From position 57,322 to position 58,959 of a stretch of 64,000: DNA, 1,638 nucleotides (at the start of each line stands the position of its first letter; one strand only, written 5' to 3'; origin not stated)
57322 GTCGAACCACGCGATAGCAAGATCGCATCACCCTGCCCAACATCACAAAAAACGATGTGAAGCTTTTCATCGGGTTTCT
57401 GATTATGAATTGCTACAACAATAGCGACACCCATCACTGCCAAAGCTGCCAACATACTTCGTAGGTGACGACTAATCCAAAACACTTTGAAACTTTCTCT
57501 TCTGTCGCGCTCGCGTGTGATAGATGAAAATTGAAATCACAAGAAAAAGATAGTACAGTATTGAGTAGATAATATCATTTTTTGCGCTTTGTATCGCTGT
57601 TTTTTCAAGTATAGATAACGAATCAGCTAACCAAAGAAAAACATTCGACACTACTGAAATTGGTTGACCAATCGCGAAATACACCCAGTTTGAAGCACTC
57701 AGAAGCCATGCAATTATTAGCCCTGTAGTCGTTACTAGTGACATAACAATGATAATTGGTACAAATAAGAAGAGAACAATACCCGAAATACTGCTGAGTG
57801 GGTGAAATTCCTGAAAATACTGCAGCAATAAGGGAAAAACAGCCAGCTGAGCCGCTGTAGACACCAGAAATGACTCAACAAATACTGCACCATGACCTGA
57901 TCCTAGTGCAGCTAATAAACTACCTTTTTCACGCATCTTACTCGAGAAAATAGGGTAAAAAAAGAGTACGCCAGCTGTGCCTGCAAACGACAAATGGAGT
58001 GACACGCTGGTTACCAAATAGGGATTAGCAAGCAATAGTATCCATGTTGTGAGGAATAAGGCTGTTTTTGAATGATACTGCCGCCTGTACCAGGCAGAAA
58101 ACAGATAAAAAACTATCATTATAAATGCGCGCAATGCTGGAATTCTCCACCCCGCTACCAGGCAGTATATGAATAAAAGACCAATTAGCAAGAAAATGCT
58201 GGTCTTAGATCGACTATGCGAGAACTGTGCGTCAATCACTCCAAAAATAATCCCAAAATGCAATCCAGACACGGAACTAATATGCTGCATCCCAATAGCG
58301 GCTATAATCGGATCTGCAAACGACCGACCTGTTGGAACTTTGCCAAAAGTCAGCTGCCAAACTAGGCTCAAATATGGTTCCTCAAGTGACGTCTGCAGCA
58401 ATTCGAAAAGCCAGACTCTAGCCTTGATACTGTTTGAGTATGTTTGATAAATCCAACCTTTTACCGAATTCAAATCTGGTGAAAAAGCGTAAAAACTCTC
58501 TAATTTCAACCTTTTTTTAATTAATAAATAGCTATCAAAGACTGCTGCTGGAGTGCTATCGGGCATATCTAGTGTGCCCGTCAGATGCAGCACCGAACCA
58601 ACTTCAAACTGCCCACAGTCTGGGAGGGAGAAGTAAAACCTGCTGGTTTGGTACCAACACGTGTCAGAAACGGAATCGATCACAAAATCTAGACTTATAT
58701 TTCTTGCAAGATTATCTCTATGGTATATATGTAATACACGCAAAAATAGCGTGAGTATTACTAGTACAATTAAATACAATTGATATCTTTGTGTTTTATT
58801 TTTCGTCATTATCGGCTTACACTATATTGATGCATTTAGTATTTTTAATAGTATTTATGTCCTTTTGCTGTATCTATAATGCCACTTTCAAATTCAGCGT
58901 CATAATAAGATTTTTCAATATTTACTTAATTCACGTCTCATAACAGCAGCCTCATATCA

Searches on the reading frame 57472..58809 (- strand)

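Call 69: search_protein_families(library=pfam, proteins=[window:57472-58809:-], max_evalue=0.0001)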
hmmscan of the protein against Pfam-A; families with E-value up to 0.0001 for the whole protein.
window:57472-58809:- (445 aa): 1 family
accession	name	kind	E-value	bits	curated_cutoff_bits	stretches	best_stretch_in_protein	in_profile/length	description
PF03772.21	Competence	-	2.9e-35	122.4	23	1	170-429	18-266/270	Competence protein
